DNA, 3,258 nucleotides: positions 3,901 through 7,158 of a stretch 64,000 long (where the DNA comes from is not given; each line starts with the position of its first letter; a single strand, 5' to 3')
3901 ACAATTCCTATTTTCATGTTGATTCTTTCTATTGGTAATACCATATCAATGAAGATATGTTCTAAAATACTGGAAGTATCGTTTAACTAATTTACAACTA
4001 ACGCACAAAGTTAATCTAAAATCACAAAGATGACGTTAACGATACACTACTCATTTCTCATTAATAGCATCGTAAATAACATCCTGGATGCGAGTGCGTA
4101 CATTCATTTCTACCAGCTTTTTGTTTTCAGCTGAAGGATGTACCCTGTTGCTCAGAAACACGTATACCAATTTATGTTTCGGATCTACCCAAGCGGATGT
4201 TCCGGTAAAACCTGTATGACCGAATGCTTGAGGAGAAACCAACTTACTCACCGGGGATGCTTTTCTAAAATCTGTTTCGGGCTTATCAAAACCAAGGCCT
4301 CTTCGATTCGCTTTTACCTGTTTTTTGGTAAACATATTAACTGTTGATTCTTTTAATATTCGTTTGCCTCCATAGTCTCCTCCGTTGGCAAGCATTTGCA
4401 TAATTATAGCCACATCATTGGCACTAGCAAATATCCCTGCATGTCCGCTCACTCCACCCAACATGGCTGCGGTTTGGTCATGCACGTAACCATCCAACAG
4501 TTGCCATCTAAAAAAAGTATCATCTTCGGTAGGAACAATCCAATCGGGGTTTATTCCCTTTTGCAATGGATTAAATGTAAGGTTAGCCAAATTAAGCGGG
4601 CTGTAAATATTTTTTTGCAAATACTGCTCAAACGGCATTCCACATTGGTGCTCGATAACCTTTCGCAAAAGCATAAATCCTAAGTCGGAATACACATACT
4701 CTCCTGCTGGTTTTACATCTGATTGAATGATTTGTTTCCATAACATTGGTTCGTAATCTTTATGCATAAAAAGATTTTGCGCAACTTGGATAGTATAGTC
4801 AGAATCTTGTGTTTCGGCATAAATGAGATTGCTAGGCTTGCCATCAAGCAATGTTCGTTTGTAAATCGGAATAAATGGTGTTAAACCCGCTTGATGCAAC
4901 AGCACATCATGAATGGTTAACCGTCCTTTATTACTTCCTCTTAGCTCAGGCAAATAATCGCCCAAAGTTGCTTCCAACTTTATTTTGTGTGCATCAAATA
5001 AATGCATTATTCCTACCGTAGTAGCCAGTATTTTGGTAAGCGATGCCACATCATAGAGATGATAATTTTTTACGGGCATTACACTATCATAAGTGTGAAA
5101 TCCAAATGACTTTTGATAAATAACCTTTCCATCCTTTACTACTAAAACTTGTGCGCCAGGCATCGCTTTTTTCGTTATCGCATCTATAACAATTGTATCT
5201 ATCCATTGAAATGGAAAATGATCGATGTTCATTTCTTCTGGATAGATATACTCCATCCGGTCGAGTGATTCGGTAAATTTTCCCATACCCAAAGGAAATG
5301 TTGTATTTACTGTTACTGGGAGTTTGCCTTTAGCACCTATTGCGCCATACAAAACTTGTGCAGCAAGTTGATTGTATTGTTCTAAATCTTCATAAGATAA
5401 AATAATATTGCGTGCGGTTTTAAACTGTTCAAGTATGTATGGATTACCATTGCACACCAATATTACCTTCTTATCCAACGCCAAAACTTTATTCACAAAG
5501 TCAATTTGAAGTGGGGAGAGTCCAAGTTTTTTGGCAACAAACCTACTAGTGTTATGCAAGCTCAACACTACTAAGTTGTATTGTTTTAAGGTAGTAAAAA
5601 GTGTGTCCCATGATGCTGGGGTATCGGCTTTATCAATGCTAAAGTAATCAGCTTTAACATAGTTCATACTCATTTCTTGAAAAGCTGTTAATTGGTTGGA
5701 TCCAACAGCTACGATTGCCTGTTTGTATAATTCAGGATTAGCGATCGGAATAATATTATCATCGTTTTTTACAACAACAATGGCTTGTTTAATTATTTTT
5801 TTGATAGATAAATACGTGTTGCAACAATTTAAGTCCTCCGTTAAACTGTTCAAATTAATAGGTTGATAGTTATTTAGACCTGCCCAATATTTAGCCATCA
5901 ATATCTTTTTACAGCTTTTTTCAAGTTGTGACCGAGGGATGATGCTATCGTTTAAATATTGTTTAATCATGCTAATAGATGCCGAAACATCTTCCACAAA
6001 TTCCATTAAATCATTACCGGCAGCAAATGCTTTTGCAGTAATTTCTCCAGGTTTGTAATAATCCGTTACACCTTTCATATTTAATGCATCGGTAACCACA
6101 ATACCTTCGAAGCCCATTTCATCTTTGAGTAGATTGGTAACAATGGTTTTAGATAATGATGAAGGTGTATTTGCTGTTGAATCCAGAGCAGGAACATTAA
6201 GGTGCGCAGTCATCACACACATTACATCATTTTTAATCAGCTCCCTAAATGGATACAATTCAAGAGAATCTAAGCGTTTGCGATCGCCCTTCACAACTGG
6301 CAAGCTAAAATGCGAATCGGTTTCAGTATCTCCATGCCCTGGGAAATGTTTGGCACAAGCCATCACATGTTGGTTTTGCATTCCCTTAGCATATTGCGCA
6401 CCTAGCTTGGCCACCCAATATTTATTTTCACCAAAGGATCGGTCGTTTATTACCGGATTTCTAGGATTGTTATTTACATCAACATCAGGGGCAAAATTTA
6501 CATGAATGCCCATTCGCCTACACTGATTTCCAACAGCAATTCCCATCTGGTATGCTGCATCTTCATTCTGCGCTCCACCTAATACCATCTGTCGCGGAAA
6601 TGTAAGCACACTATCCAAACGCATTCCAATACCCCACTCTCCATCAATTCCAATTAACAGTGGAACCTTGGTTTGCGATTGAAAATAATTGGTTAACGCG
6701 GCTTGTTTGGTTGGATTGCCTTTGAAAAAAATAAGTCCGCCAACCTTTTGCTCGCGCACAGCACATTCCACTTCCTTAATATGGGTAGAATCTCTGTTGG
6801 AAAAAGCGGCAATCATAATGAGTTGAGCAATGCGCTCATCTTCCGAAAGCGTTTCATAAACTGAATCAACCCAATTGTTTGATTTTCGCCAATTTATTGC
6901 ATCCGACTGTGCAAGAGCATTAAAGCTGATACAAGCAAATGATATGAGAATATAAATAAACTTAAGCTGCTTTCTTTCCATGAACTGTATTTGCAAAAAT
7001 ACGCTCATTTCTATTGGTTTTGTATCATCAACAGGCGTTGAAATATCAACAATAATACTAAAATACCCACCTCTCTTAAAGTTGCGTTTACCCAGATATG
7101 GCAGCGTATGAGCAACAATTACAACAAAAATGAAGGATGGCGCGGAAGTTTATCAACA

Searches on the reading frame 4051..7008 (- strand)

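Call 11: search_protein_families(library=pfam, max_evalue=0.0001, proteins=[window:4051-7008:-])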
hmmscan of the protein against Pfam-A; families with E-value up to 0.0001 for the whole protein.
window:4051-7008:- (985 aa): 3 families
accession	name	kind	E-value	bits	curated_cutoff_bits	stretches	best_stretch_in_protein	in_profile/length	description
PF00933.27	Glyco_hydro_3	-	1.5e-82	278.1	27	1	57-370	3-314/316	Glycosyl hydrolase family 3 N terminal domain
PF00144.29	Beta-lactamase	-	4.5e-53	181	27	1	607-962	5-317/329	Beta-lactamase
PF01915.27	Glyco_hydro_3_C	-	1.9e-08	35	31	1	410-570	1-172/200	Glycosyl hydrolase family 3 C-terminal domain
